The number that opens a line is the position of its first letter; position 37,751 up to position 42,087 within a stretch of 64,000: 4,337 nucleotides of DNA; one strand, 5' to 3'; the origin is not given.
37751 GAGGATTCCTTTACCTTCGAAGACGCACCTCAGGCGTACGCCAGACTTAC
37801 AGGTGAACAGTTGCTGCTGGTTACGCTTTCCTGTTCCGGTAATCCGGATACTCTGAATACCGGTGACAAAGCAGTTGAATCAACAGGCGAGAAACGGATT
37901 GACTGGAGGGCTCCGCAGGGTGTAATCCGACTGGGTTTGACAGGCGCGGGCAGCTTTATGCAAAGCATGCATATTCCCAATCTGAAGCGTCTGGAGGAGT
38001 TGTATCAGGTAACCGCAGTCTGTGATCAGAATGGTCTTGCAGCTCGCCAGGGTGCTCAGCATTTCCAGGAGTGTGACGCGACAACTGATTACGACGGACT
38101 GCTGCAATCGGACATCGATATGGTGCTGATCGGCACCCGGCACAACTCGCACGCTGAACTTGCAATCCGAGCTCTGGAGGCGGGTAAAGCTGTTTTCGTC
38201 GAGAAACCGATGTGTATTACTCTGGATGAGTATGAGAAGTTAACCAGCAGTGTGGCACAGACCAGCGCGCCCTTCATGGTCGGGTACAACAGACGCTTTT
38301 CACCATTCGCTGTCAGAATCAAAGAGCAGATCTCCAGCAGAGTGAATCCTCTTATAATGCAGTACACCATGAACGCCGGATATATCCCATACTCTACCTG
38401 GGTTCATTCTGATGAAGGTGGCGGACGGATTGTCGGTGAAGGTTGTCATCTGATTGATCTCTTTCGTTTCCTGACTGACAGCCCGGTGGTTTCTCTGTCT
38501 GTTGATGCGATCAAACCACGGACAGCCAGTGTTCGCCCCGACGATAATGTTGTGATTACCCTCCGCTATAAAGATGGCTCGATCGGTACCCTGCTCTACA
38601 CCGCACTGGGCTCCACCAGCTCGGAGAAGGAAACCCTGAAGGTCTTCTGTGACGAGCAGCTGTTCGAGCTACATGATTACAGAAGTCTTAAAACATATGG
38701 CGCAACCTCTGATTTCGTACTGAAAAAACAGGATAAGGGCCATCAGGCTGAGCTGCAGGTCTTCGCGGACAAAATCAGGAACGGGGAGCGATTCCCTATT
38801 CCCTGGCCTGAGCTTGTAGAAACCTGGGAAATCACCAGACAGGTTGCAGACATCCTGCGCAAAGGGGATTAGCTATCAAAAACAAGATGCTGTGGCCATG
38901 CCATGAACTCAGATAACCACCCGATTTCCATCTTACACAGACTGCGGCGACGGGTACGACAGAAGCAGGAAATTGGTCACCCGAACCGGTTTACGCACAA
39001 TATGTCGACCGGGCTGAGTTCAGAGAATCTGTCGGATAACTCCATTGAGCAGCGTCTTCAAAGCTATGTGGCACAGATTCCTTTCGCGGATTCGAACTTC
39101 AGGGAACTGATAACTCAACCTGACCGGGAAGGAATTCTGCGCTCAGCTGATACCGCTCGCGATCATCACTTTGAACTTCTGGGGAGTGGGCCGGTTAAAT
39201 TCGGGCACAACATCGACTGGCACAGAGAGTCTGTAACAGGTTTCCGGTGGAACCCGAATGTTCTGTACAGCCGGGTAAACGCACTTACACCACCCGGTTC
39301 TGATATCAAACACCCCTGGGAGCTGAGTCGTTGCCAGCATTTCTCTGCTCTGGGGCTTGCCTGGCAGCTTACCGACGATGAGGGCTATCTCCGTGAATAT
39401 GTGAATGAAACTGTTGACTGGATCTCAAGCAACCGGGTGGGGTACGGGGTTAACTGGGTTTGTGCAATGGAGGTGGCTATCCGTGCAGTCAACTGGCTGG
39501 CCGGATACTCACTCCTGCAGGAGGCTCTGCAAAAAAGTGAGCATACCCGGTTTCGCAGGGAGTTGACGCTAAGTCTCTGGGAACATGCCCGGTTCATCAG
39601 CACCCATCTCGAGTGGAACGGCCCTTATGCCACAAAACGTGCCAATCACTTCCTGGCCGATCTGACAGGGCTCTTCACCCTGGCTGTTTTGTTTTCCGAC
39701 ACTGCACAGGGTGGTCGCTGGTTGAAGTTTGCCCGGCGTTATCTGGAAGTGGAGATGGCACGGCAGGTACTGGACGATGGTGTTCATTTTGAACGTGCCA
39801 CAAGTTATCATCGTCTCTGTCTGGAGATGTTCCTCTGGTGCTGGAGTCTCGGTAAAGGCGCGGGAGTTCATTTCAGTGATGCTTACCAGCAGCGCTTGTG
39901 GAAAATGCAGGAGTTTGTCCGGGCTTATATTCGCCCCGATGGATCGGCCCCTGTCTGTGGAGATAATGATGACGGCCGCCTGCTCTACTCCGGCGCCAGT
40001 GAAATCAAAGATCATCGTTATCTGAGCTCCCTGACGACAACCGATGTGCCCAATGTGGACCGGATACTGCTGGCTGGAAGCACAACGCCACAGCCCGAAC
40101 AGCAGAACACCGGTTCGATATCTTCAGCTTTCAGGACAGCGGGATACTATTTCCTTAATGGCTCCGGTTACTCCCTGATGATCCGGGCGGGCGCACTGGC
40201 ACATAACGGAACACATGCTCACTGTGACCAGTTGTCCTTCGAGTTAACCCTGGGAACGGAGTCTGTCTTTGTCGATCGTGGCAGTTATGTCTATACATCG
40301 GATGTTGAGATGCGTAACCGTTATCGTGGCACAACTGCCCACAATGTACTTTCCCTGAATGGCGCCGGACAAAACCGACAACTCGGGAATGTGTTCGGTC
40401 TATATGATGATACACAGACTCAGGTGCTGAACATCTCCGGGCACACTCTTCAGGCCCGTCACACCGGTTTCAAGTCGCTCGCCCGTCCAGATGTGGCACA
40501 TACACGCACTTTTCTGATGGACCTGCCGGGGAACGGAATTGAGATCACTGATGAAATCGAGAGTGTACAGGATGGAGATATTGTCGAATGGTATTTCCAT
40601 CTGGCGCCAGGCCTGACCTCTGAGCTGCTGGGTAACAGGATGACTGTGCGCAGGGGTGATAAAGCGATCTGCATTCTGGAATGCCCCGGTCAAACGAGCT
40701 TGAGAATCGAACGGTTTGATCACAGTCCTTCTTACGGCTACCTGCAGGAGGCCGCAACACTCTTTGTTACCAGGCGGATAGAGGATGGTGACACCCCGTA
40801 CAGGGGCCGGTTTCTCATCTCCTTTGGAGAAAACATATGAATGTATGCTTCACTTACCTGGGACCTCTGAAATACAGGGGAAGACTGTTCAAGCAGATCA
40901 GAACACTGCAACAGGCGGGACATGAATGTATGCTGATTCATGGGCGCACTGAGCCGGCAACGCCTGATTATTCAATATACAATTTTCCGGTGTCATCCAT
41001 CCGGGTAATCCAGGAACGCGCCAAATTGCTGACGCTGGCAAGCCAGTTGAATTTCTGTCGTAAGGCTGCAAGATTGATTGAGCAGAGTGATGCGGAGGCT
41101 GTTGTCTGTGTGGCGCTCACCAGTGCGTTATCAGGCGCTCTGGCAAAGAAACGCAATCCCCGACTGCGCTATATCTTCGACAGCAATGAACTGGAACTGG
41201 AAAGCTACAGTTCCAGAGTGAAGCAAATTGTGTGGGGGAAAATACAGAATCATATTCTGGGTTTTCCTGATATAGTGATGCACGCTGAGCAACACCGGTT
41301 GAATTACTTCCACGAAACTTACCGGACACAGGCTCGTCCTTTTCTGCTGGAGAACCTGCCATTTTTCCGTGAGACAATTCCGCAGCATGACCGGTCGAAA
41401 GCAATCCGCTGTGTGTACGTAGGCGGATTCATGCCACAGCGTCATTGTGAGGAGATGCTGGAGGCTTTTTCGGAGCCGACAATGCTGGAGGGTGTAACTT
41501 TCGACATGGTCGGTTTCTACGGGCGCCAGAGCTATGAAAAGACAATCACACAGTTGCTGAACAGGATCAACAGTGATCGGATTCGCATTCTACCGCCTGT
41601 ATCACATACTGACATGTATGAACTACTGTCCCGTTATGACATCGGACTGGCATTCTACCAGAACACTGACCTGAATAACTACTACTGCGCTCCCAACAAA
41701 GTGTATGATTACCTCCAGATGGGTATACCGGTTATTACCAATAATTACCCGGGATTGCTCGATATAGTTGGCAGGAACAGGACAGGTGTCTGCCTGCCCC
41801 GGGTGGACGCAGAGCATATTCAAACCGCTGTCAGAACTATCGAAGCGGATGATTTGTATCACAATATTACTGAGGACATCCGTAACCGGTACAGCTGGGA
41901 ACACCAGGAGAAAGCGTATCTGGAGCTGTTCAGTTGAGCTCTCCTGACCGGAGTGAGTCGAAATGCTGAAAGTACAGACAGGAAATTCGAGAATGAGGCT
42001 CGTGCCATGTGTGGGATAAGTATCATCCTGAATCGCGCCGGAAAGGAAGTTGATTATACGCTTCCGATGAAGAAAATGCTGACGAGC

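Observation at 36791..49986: Polysaccharide sub-cluster with duplicated bi-domain (ADH + Gfo/Idh/MocA) oxidoreductases, heparinase II/III-like protein, AsnB-like amidotransferase and DUF354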

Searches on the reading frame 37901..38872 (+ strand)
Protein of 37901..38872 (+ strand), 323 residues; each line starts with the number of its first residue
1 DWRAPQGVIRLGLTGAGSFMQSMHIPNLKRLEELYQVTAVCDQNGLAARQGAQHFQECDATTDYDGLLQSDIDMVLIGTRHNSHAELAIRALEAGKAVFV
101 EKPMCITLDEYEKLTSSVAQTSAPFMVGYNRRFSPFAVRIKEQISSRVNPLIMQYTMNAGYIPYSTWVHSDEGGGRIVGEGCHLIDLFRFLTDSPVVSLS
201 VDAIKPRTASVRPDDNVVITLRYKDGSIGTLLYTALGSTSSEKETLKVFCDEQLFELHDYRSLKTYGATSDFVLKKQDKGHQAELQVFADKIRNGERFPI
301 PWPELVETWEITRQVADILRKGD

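Call 95: search_solved_structures(query=window:37901-38872:+, max_evalue=1e-12, show_alignments=5)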
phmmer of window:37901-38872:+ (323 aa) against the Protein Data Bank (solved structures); distinct sequences matched with E-value up to 1e-12: 11.
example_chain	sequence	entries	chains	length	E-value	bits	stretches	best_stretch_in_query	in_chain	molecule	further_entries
7xr9_A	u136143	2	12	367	4.9e-19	72.3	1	9-190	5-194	DgpA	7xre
9m3d_B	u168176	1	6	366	5.8e-19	72.1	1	9-194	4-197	DgpA1 from W974-1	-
3e18_A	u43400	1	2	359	5.2e-18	68.9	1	40-226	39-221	oxidoreductase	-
7wzd_A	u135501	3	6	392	3.3e-17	66.3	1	9-268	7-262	4,5-dihydroxyphthalate dehydrogenase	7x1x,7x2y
6jw6_A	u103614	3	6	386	8.2e-16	61.7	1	9-216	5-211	Dehydrogenase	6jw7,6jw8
3euw_A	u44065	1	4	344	2.7e-15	60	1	9-304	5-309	Myo-inositol dehydrogenase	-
4hkt_A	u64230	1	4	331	1.1e-14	58.1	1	9-203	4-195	Inositol 2-dehydrogenase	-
3ezy_A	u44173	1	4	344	3.7e-14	56.3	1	9-231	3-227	Dehydrogenase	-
4h3v_A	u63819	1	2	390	5e-14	55.9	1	36-200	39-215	Oxidoreductase domain protein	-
3m2t_A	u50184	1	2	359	1.7e-13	54.1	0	8-143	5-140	Probable dehydrogenase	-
9m37_A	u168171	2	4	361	8.4e-13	51.8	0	9-227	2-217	P581a DgpA2 and isoorientin complex structure | Gfo/Idh/MocA family protein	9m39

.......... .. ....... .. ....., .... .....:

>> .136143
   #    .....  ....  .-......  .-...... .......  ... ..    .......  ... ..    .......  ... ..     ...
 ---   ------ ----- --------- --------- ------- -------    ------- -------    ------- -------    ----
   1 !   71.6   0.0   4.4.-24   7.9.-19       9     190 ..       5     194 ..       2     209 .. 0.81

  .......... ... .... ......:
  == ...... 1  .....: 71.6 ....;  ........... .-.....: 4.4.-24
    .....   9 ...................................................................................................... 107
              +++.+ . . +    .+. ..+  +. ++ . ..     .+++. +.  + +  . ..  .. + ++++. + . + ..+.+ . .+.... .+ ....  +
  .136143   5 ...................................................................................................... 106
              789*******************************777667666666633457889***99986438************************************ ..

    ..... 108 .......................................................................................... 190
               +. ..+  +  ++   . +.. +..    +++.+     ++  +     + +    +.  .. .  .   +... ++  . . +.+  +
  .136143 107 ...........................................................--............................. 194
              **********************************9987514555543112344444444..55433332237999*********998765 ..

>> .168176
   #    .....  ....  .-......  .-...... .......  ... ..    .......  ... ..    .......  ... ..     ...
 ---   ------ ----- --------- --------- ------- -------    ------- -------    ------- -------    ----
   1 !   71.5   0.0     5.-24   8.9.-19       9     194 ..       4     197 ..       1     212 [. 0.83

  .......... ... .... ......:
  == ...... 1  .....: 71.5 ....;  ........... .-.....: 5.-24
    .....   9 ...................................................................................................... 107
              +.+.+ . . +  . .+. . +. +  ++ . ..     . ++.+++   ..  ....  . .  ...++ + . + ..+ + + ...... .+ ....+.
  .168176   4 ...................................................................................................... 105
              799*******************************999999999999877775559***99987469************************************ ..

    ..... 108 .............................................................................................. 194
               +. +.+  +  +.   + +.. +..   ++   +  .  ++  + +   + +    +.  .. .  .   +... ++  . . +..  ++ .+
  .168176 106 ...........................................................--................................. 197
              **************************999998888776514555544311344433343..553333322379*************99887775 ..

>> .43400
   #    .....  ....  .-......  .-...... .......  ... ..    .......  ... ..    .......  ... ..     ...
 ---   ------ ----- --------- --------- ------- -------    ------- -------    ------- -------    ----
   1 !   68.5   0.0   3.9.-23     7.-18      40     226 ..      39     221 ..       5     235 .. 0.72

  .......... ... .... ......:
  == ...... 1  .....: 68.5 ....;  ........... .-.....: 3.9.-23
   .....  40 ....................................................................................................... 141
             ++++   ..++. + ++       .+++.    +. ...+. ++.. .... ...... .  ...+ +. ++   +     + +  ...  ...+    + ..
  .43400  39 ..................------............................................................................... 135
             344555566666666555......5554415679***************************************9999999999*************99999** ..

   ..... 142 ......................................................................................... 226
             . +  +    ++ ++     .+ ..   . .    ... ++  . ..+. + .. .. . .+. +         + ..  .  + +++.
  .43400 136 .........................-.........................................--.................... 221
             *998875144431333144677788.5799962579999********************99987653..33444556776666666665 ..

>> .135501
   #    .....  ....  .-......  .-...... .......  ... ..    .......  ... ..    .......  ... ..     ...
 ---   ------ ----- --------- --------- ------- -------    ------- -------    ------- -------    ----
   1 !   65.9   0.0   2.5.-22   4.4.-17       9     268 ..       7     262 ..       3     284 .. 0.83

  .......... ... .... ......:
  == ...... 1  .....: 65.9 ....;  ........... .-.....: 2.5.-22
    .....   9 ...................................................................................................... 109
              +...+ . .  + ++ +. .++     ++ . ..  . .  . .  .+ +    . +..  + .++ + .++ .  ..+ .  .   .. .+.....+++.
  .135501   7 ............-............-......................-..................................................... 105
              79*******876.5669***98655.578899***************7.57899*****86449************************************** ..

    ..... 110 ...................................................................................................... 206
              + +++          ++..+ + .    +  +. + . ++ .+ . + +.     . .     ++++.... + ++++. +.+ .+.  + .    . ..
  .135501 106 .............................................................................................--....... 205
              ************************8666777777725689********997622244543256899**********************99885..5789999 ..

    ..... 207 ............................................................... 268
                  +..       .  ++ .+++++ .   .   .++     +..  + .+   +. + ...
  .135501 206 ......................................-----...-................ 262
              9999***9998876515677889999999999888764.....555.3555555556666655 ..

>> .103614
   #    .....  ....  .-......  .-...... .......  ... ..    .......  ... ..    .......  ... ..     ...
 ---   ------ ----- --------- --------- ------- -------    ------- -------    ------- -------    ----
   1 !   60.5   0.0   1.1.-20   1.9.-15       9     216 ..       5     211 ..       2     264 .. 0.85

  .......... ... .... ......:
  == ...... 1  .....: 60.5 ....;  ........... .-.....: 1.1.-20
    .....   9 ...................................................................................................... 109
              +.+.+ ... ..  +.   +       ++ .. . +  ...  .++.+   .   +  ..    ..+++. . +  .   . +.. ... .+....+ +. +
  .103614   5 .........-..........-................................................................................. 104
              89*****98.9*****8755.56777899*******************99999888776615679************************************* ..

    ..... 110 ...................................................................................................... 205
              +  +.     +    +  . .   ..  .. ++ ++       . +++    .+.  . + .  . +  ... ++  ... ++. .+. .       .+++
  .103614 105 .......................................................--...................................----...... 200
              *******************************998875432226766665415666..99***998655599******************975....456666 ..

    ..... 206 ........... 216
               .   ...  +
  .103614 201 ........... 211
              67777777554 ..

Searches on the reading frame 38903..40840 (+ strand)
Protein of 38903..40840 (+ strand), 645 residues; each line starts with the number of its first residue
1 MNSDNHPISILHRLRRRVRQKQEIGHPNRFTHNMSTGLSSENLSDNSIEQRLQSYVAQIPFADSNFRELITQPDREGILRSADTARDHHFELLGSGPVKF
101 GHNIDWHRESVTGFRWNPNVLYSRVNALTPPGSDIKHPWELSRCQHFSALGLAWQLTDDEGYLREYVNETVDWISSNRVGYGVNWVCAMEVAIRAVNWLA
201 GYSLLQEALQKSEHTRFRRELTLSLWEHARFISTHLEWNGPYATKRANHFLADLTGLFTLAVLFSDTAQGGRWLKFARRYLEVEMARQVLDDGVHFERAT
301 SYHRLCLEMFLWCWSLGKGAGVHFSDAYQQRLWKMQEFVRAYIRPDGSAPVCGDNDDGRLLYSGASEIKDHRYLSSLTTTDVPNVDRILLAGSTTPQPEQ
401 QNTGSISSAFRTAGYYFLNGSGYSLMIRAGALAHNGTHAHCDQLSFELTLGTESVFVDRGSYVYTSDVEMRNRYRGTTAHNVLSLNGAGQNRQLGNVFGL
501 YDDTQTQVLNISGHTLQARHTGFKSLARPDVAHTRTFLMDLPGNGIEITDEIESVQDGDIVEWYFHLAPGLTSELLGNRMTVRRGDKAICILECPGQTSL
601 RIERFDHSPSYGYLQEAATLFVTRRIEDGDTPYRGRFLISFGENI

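Call 3: search_protein_families(library=pfam, proteins=[window:38903-40840:+], max_evalue=0.01)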
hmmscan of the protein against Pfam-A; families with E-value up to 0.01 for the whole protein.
window:38903-40840:+ (645 aa): 2 families
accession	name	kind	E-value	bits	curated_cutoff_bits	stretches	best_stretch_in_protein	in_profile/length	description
PF07940.18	Hepar_II_III_C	-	6e-35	121.3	24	1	405-622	4-223/237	Heparinase II/III-like, C-terminal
PF16889.11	Hepar_II_III_N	-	6.6e-29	101.7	22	1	79-356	58-314/340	Heparinase II/III N-terminus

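Call 9: search_protein_families(library=ncbifam, proteins=[window:38903-40840:+], max_evalue=0.001)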
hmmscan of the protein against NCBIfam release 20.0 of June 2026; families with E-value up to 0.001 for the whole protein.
window:38903-40840:+ (645 aa): 2 families
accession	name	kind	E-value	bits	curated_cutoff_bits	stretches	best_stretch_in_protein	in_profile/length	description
NF045573.1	Hepsulflyase_CFB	equivalog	3.5e-29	101.6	700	1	134-487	123-468/651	heparin-sulfate lyase HepC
NF045572.1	Hepsulflyase_bctds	equivalog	3.5e-11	42.4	600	1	129-491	146-522/706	heparin-sulfate lyase HepC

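Call 20: search_solved_structures(query=window:38903-40840:+, max_evalue=0.01)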
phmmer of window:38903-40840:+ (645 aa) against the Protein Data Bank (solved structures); distinct sequences matched with E-value up to 0.01: 4.
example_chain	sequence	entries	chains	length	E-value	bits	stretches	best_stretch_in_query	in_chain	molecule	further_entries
4mmi_A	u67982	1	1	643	8e-19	70.6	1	131-487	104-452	Heparinase III protein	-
4mmh_A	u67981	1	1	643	8e-19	70.6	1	131-487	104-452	Heparinase III protein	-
5jmd_A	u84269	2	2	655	2.5e-16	62.4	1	245-488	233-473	Heparinase III protein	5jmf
4fnv_A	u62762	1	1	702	7.1e-06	27.8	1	132-496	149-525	Heparinase III protein, heparitin sulfate lyase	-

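Call 50: search_solved_structures(query=window:38903-40840:+, max_evalue=1e-10, show_alignments=2)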
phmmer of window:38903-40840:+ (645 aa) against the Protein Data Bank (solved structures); distinct sequences matched with E-value up to 1e-10: 3.
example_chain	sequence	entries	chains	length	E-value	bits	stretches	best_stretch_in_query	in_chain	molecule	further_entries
4mmi_A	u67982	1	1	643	8e-19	70.6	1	131-487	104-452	Heparinase III protein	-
4mmh_A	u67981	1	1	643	8e-19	70.6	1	131-487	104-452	Heparinase III protein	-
5jmd_A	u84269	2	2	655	2.5e-16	62.4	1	245-488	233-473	Heparinase III protein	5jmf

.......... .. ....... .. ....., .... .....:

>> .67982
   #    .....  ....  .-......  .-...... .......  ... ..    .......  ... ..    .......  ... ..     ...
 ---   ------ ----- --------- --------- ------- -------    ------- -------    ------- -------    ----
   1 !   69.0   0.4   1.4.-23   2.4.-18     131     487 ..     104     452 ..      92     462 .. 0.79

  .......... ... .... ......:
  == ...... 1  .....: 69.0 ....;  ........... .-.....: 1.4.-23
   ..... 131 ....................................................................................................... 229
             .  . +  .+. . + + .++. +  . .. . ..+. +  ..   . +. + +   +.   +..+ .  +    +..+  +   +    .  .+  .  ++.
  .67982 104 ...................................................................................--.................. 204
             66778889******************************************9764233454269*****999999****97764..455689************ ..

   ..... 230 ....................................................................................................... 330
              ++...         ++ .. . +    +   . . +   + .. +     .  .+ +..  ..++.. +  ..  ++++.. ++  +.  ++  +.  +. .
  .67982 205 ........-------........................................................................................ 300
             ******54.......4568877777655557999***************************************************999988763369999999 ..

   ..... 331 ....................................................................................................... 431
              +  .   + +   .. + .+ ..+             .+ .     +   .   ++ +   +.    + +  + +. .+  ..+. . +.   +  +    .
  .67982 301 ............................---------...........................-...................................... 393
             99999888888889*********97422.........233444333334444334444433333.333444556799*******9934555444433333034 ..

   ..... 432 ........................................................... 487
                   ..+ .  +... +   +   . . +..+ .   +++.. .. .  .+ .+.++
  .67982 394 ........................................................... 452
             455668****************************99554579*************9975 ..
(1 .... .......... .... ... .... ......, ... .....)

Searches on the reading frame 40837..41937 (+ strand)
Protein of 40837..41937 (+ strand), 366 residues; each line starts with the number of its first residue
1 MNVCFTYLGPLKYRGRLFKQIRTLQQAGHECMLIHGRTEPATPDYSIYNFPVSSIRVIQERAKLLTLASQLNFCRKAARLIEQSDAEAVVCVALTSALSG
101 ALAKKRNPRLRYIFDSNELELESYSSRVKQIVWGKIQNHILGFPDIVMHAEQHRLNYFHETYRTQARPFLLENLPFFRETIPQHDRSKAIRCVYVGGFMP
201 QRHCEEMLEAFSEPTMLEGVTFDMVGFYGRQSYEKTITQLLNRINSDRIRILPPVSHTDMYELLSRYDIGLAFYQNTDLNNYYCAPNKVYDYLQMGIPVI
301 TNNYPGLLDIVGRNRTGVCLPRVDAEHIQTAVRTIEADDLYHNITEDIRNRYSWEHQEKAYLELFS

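Call 3: search_protein_families(library=pfam, proteins=[window:40837-41937:+], max_evalue=0.01)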
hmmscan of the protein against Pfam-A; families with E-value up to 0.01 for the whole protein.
window:40837-41937:+ (366 aa): 5 families
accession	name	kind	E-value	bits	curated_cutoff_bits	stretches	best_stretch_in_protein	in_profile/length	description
PF00534.26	Glycos_transf_1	-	7e-12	45.7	26.4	1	187-350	13-171/172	Glycosyl transferases group 1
PF13692.12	Glyco_trans_1_4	-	2.1e-10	41.5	27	1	191-335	3-139/142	Glycosyl transferases group 1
PF13524.12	Glyco_trans_1_2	-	3.1e-05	24.4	25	1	218-356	13-137/144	Glycosyl transferase-like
PF13579.12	Glyco_trans_4_4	-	0.00041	21.2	29.7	1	21-131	11-116/158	Glycosyl transferase 4-like domain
PF13439.12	Glyco_transf_4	-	0.0084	16.6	28.5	0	21-139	12-129/170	Glycosyltransferase Family 4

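Call 9: search_protein_families(library=ncbifam, proteins=[window:40837-41937:+], max_evalue=0.001)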
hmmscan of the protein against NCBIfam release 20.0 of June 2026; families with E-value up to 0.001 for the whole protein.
window:40837-41937:+ (366 aa): 1 family
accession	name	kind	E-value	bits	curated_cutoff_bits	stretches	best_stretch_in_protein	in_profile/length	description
NF046085.1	XrtY_assoc_Gly1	equivalog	0.00059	18.8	400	1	185-365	205-381/387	XrtY-associated glycosyltransferase XYAG1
